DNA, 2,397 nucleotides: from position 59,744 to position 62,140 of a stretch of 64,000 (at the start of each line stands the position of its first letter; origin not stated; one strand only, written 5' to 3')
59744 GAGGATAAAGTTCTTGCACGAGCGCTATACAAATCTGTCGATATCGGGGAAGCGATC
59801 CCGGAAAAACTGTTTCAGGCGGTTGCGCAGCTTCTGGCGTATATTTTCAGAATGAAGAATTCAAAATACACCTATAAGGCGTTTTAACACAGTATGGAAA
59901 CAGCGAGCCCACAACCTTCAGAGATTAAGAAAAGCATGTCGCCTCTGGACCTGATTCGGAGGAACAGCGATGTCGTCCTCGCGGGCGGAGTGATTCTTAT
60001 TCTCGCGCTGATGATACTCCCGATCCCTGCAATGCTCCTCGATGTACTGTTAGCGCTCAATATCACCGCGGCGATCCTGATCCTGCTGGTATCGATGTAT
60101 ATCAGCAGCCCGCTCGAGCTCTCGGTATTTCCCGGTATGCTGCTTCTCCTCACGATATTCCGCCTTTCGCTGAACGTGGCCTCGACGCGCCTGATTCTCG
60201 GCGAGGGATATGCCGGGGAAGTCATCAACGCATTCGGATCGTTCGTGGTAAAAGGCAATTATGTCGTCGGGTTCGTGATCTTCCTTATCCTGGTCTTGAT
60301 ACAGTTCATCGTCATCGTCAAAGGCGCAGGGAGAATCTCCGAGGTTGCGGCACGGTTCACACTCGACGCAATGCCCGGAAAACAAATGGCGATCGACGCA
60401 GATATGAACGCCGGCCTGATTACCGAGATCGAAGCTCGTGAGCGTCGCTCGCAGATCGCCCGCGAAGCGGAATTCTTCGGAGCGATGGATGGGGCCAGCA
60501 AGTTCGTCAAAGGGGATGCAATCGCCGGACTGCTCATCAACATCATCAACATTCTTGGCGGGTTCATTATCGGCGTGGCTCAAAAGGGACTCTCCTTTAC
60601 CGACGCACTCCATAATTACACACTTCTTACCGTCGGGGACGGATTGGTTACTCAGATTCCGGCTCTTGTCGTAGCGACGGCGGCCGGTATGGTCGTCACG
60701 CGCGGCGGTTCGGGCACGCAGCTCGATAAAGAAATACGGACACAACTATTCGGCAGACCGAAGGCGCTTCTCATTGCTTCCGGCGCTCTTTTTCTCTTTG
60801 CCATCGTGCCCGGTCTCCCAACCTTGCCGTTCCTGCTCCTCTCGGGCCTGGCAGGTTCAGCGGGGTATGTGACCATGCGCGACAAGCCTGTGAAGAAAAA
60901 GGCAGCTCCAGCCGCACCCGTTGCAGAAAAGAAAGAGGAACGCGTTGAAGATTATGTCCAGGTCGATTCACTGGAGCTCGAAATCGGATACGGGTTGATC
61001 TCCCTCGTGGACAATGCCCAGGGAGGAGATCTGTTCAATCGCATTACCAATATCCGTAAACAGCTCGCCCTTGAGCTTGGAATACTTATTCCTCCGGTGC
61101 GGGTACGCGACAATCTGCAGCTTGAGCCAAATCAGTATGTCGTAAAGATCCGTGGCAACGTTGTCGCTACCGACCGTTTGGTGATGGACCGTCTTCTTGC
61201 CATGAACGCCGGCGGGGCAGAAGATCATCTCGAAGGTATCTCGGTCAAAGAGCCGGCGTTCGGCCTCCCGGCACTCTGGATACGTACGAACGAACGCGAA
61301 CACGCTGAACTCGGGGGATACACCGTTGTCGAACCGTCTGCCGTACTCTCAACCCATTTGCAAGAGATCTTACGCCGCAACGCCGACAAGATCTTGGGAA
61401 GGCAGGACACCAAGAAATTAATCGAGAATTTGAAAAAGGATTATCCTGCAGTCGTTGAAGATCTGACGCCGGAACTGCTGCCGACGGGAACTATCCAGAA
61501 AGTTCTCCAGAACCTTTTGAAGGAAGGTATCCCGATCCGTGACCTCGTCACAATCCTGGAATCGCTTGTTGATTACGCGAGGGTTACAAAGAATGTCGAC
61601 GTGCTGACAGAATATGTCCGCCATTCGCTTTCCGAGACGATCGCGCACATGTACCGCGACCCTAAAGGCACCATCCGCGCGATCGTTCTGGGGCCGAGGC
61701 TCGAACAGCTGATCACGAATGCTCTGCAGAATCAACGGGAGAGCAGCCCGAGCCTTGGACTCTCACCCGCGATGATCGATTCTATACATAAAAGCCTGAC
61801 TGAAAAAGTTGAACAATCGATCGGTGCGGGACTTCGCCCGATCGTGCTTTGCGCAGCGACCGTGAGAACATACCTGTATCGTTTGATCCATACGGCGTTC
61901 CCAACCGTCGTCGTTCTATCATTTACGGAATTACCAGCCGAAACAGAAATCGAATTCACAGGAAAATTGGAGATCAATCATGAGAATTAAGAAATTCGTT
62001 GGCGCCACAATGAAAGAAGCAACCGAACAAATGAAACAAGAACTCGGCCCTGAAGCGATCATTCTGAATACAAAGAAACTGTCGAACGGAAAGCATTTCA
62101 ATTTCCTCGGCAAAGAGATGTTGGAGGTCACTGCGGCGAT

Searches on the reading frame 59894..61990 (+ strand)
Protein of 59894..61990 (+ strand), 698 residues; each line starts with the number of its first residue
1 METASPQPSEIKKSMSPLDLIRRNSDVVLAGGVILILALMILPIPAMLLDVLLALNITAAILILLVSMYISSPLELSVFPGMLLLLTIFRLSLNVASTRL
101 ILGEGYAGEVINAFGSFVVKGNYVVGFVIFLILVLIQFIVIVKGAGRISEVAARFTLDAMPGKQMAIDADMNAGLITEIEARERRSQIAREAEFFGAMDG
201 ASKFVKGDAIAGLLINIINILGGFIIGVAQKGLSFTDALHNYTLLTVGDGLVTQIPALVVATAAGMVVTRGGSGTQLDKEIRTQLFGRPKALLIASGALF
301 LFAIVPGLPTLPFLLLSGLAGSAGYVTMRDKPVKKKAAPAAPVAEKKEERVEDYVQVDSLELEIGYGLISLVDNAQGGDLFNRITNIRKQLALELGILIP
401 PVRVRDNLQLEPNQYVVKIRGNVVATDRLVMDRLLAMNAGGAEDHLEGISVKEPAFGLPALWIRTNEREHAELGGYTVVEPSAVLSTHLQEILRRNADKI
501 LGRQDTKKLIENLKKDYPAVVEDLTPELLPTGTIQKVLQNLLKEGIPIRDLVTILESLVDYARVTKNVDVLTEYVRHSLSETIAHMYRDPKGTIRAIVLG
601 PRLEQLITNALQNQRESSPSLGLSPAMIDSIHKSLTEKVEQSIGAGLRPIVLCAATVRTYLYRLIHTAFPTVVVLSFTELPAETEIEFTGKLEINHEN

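Call 71: search_protein_families(library=pfam, proteins=[window:59894-61990:+], max_evalue=0.00001)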
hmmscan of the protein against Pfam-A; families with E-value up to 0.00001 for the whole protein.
window:59894-61990:+ (698 aa): 1 family
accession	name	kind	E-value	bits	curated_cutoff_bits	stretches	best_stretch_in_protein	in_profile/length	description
PF00771.25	FHIPEP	-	9.7e-270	897.1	29.1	1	36-684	1-656/657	FHIPEP family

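Call 72: find_homologous_proteins(query=window:59894-61987:+, max_evalue=1e-100)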
Query window:59894-61987:+ (698 aa): 7998 proteins with E <= 1e-100 among 8000 candidates; the best 120 are listed.
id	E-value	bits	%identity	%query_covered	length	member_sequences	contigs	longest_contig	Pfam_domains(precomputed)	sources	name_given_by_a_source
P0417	0.0e+0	1488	100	100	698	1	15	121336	PF00771.26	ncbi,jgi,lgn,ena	-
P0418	0.0e+0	1487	100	100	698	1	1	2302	PF00771.26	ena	-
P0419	0.0e+0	1485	100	100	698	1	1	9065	PF00771.26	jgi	-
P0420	0.0e+0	1452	98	100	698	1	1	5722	PF00771.26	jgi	jgi:flagellar biosynthesis protein FlhA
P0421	0.0e+0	1426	97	98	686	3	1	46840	PF00771.26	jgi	-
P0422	0.0e+0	1425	95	100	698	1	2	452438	PF00771.26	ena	-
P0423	0.0e+0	1421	95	100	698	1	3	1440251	PF00771.26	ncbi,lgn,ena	-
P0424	0.0e+0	1421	95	100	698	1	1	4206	PF00771.26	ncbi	-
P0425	0.0e+0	1418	95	100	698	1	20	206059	PF00771.26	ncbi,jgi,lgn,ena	-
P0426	0.0e+0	1411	96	98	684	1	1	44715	PF00771.26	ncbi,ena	-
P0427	0.0e+0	1394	93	100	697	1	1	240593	PF00771.26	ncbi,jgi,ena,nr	ncbi:MAG TPA: flagellar biosynthesis protein FlhA [Bacteroidota bacterium]|nr:flagellar biosynthesis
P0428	0.0e+0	1362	91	100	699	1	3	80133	PF00771.26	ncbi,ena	-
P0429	0.0e+0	1339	91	100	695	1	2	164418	PF00771.26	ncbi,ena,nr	ncbi:MAG TPA: flagellar biosynthesis protein FlhA [Bacteroidota bacterium]|nr:flagellar biosynthesis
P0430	0.0e+0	1324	93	95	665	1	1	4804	PF00771.26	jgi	-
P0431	0.0e+0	1274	85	100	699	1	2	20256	PF00771.26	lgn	-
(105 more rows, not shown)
